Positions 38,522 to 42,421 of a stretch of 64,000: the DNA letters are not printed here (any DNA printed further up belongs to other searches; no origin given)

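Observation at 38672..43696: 1674-aa DnaQ-exonuclease / DinG / RecQ triple fusion as main cargo of a repeat-bounded island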

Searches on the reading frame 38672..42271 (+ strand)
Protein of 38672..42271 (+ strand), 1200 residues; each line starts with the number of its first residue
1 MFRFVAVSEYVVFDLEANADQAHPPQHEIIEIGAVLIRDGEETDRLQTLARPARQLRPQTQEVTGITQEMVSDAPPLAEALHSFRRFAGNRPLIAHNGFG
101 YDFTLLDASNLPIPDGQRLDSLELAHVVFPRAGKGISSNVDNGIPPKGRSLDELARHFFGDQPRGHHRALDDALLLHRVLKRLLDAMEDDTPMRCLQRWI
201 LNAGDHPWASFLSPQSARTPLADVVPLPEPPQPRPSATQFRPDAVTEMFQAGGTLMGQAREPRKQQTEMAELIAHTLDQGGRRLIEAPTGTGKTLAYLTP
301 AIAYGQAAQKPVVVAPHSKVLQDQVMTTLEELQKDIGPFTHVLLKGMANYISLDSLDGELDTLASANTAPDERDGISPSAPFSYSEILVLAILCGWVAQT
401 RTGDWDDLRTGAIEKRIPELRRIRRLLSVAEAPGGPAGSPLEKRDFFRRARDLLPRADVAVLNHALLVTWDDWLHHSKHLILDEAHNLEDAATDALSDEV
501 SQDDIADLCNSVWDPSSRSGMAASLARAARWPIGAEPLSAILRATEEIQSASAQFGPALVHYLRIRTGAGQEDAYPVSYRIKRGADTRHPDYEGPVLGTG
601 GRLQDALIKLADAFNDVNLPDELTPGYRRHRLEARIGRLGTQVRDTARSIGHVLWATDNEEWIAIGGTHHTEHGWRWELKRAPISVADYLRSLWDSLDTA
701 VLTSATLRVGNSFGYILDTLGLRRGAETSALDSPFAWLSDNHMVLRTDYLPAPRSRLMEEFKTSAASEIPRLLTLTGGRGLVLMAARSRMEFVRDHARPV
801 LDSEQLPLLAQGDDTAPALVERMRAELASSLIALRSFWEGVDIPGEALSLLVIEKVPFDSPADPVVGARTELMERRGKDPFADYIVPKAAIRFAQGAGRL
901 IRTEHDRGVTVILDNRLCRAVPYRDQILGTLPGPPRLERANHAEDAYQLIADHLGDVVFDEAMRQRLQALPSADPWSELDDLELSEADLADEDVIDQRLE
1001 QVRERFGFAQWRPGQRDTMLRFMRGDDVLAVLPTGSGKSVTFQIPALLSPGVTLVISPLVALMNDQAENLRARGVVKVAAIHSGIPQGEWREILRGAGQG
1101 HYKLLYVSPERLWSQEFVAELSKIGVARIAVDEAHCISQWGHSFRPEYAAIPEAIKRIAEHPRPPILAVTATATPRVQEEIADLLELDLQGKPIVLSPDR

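Call 44: search_protein_representatives(protein=window:38672-42271:+)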
Query: 1200 residues. Proteins with E-value up to 0.001 (for the whole library): 52687; up to 1e-10: 28727; up to 1e-30: 8833. The best 150 are listed.
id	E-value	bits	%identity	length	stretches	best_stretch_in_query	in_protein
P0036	0.0e+00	1617.5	66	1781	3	424-1167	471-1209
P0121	0.0e+00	1190.6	55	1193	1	8-1136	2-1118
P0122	0.0e+00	1168.6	51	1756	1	8-1200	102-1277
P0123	0.0e+00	1161.2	50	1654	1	6-1200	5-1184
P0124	0.0e+00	1150.5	52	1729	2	674-1200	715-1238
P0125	0.0e+00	1020.9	46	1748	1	6-1200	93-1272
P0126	1.2e-295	1000.3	48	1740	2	671-1195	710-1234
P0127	2.0e-290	982.9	60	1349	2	644-1200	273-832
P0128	1.1e-263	894.4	70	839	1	620-1200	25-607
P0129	1.3e-256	871.0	45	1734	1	10-1200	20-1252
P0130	6.2e-248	842.2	44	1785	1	9-1190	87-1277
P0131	8.3e-246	835.2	45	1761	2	670-1200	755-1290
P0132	3.4e-217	740.4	42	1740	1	7-1189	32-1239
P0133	3.5e-213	727.1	58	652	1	7-642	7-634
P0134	1.3e-199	682.2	49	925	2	5-657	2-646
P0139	2.1e-152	525.8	36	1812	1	5-1188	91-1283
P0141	8.2e-142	490.8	35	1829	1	10-1196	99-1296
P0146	9.9e-138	477.2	34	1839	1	6-1190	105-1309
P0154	5.4e-127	441.7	35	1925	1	3-1185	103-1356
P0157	6.6e-125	434.8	33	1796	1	6-1190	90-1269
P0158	6.8e-125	434.7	34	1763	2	457-1190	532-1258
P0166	1.2e-115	404.1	30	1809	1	6-1187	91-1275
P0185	9.4e-102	358.1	37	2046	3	700-1185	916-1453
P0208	6.5e-85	302.3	38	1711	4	669-1190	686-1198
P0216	7.5e-83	295.5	31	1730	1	6-1188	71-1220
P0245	5.2e-76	272.8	33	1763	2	660-1198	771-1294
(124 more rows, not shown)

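Call 45: list_cluster_members(proteins=[P0139, P0141, P0146, P0154, P0166, P0185, P0125, P0132, P0216, P0245])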
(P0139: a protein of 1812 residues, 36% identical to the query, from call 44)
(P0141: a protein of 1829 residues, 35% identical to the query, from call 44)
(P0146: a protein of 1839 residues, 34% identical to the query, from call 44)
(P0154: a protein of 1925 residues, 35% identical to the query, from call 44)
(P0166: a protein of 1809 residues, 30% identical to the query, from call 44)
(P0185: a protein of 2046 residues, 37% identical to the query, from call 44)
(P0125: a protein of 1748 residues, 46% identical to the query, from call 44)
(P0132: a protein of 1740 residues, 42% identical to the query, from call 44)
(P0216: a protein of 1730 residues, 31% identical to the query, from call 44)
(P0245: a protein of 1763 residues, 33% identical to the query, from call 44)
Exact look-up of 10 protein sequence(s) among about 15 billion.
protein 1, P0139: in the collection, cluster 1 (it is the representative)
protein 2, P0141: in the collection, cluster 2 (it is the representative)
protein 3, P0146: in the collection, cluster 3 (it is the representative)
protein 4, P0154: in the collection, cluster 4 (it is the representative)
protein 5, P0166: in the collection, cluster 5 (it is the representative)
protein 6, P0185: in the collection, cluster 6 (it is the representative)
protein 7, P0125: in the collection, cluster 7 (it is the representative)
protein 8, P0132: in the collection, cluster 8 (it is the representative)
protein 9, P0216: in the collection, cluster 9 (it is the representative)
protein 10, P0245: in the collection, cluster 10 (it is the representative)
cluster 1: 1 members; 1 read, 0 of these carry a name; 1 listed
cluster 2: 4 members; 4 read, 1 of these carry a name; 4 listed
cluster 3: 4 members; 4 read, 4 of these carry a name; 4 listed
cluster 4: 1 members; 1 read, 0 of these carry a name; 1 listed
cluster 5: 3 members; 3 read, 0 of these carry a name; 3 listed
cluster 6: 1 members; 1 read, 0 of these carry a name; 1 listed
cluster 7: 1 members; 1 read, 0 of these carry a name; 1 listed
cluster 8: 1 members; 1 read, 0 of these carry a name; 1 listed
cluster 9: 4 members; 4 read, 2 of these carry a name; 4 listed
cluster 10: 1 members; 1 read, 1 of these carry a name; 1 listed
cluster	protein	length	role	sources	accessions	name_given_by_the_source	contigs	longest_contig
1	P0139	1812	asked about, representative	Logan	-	-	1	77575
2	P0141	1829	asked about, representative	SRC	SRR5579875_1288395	-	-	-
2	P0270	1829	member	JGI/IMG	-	ATP-dependent DNA helicase RecQ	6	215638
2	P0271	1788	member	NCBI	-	-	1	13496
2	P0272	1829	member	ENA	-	-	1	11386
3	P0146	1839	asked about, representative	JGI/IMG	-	ATP-dependent DNA helicase RecQ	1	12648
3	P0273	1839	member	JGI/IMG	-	ATP-dependent DNA helicase RecQ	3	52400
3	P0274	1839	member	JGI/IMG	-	ATP-dependent DNA helicase RecQ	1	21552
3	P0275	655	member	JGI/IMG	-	ATP-dependent DNA helicase RecQ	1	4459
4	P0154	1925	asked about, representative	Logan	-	-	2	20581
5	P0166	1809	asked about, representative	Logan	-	-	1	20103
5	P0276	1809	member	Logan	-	-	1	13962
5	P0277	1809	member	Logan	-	-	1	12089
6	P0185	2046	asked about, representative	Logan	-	-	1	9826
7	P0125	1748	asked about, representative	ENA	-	-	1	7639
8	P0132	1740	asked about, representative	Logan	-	-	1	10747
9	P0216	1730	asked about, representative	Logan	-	-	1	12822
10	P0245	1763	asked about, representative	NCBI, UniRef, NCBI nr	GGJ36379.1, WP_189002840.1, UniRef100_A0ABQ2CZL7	RecQ family ATP-dependent DNA helicase [Deinococcus roseus] | ATP-dependent DNA helicase RecQ n=1 Tax=Deinococcus roseus TaxID=392414 ...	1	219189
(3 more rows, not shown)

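Call 49: search_protein_families(library=pfam, proteins=[P0216, P0141], max_evalue=0.001)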
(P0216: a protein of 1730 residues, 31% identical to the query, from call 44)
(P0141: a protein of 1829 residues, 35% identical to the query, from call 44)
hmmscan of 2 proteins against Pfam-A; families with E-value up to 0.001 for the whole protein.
P0216 (1730 aa): 7 families
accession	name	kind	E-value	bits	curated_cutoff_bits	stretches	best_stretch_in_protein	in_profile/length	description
PF00270.35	DEAD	-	9.7e-36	123.5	26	2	1052-1209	7-163/167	DEAD/DEAH box helicase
PF00271.37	Helicase_C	-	4.1e-24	85.4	23.5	1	1280-1379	10-108/110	Helicase conserved C-terminal domain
PF00929.31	RNase_T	-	7.2e-15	56.3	24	1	76-236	1-163/164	Exonuclease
PF13307.12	Helicase_C_2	-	1.5e-13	51.5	25.3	1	873-971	69-168/170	Helicase C-terminal domain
PF04851.21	ResIII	-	3.8e-10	40.3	22.5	1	310-418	3-114/164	Type III restriction enzyme, res subunit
PF06733.21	DEAD_2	-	8.9e-06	25.9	21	1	492-558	103-170/172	DEAD_2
PF16124.10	RecQ_Zn_bind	-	0.00032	21.8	25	1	1548-1592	19-65/66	RecQ zinc-binding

P0141 (1829 aa): 4 families
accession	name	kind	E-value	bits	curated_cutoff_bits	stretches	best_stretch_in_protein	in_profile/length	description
PF13307.12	Helicase_C_2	-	6e-37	127.7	25.3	1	874-1034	4-169/170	Helicase C-terminal domain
PF00270.35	DEAD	-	1.1e-34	120.1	26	2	1112-1279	2-166/167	DEAD/DEAH box helicase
PF00271.37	Helicase_C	-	4e-24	85.4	23.5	1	1325-1432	4-110/110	Helicase conserved C-terminal domain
PF00929.31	RNase_T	-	7e-21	75.9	24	1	100-255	1-160/164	Exonuclease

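Call 99: find_homologous_proteins(query=P0141, max_evalue=1e-100)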
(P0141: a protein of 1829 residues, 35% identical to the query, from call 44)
Query P0141 (1829 aa): 189 proteins with E <= 1e-100 among 8000 candidates; the best 120 are listed.
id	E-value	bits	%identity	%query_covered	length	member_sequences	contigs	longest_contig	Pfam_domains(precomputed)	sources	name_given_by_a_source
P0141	0.0e+0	4059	100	100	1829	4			PF00929.32,PF00270.36,PF13307.13,PF00271.38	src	-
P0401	0.0e+0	3188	78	100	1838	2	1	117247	PF00929.32,PF00270.36,PF13307.13,PF00271.38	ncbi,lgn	ncbi:MAG TPA: RecQ family ATP-dependent DNA helicase [Ktedonobacteraceae bacterium]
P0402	0.0e+0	3047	75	99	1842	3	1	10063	PF00929.32,PF00270.36,PF13307.13,PF00271.38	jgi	jgi:ATP-dependent DNA helicase RecQ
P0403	0.0e+0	2974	75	98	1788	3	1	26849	PF00929.32,PF00270.36,PF13307.13,PF00271.38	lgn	-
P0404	0.0e+0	2937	73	100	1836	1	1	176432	PF00929.32,PF00270.36,PF13307.13,PF00271.38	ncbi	-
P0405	0.0e+0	2712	68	100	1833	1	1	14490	PF00929.32,PF00270.36,PF13307.13,PF00271.38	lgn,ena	-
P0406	0.0e+0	2705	68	100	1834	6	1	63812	PF06733.22,PF00929.32,PF00270.36,PF13307.13,PF00271.38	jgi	-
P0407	0.0e+0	2694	68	100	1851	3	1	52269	PF00929.32,PF00270.36,PF13307.13,PF00271.38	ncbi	-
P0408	0.0e+0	2693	68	100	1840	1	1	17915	PF06733.22,PF00929.32,PF00270.36,PF13307.13,PF00271.38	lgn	-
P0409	0.0e+0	2692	67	100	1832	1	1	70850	PF00929.32,PF00270.36,PF13307.13,PF00271.38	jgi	jgi:ATP-dependent DNA helicase RecQ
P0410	0.0e+0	2687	67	100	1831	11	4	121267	PF00929.32,PF00270.36,PF13307.13,PF00271.38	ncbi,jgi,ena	-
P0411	0.0e+0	2682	67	100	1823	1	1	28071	PF00929.32,PF00270.36,PF13307.13,PF00271.38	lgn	-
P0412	0.0e+0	2677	67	100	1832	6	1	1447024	PF00929.32,PF00270.36,PF13307.13,PF00271.38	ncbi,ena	-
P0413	0.0e+0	2675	68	100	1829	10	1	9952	PF00929.32,PF00270.36,PF13307.13,PF00271.38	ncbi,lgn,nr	ncbi:MAG TPA: RecQ family ATP-dependent DNA helicase [Ktedonobacteraceae bacterium]|nr:RecQ family A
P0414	0.0e+0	2673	68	100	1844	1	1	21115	PF06733.22,PF00929.32,PF00270.36,PF13307.13,PF00271.38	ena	-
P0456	0.0e+0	2401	62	98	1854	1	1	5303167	PF00929.32,PF00270.36,PF13307.13,PF00271.38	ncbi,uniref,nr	ncbi:RecQ family ATP-dependent DNA helicase [Tengunoibacter tsumagoiensis]|uniref:DNA 3'-5' helicase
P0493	0.0e+0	1557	45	100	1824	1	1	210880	PF06733.22,PF00929.32,PF00270.36,PF13307.13,PF00271.38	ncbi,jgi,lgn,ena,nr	ncbi:MAG TPA: RecQ family ATP-dependent DNA helicase [Pyrinomonadaceae bacterium]|nr:RecQ family ATP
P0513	0.0e+0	1382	43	98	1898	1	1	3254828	PF00929.32,PF00270.36,PF13307.13,PF00271.38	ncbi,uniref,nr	ncbi:hypothetical protein KSC_001640 [Ktedonobacter sp. SOSP1-52]|uniref:RecQ family ATP-dependent D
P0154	0.0e+0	1381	42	97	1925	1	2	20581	PF00929.32,PF00270.36,PF13307.13,PF00271.38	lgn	-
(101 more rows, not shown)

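Call 100: find_encoding_contigs(protein=P0456, flank=8000, max_places=1)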
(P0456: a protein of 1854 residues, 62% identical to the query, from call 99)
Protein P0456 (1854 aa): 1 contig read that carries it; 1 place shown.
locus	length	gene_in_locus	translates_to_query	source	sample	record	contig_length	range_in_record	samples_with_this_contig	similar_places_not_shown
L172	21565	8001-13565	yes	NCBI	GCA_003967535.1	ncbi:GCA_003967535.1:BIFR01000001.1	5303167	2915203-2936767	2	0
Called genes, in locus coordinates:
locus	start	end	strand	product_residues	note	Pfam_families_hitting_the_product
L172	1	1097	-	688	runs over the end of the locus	PF00580:UvrD-helicase, PF24883:NPHP3_N (weak), PF01443:Viral_helicase1 (faint), PF13191:AAA_16 (faint), PF13245:AAA_19, PF13538:UvrD_C_2 (faint), PF13361:UvrD_C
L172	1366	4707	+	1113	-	PF04851:ResIII, PF00270:DEAD (weak), PF18766:SWI2_SNF2, PF00271:Helicase_C (weak), PF08463:EcoEI_R_C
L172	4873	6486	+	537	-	PF12161:HsdM_N, PF02384:N6_Mtase, PF01170:UPF0020 (weak), PF07669:Eco57I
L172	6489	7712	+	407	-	PF01420:Methylase_S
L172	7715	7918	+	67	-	-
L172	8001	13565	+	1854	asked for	PF00929:RNase_T, PF13307:Helicase_C_2, PF00270:DEAD, PF00271:Helicase_C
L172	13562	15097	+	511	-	-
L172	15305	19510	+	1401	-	PF20703:nSTAND1, PF24807:WD40_CDC20-Fz, PF25174:Beta-prop_THOC3, PF25173:Beta-prop_WDR3_1st, PF00400:WD40, PF23381:Beta-prop_IFT122_1st, PF24796:WDR55, PF24805:EIF3I, +54 more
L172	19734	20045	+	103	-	PF04326:SLFN_AlbA_2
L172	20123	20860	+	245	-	PF13749:HATPase_c_4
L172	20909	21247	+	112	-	PF22168:DIP2311-like_C (weak)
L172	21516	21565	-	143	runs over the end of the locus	PF21818:DUF6884, PF03883:H2O2_YaaD (weak)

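Call 101: find_encoding_contigs(protein=P0412, flank=8000, max_places=1)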
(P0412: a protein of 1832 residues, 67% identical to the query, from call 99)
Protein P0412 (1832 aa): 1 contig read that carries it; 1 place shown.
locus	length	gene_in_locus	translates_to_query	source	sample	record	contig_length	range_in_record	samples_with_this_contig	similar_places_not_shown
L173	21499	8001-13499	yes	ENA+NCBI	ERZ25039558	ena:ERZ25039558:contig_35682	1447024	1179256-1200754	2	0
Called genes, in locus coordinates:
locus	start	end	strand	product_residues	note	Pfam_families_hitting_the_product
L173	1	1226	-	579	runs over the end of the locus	PF07669:Eco57I, PF12950:TaqI_C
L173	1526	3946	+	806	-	PF04851:ResIII, PF18766:SWI2_SNF2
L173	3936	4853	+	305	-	PF08463:EcoEI_R_C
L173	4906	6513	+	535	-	PF12161:HsdM_N, PF02384:N6_Mtase, PF07669:Eco57I (weak)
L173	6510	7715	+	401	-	PF01420:Methylase_S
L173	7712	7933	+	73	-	-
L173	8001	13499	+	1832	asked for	PF00929:RNase_T, PF13307:Helicase_C_2, PF00270:DEAD, PF00271:Helicase_C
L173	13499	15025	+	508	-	-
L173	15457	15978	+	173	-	-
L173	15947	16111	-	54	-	-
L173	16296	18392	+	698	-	PF07693:KAP_NTPase, PF13191:AAA_16 (weak), PF13401:AAA_22 (weak)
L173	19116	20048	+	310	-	-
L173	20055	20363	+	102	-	-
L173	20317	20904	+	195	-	PF12770:CHAT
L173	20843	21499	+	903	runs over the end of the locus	PF12770:CHAT, PF13401:AAA_22 (faint), PF13432:TPR_16 (faint), PF13374:TPR_10 (faint), PF13176:TPR_7 (faint), PF13424:TPR_12, PF17874:TPR_MalT (weak), PF13424:TPR_12, +5 more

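Call 102: find_encoding_contigs(protein=P0493, flank=8000, max_places=1)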
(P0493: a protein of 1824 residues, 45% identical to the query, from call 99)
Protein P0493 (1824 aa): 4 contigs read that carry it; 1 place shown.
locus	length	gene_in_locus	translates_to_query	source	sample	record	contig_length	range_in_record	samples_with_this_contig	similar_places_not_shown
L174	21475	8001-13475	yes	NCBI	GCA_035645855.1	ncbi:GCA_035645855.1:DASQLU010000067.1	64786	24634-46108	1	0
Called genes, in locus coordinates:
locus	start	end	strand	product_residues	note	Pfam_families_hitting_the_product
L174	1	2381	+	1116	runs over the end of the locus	PF00176:SNF2-rel_dom (faint), PF00271:Helicase_C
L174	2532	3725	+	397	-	-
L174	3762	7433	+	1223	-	PF07669:Eco57I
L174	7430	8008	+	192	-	-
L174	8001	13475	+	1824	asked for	PF00929:RNase_T, PF06733:DEAD_2 (faint), PF13307:Helicase_C_2, PF00270:DEAD, PF00271:Helicase_C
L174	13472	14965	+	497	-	-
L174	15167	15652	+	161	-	PF01337:Barstar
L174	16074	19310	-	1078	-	PF16743:PliI (faint), PF13517:FG-GAP_3, PF01839:FG-GAP (weak), PF13517:FG-GAP_3, PF03160:Calx-beta, PF13946:DUF4214 (weak)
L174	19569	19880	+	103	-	-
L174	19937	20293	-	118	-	-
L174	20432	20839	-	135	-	-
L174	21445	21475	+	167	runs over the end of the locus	PF15580:Imm53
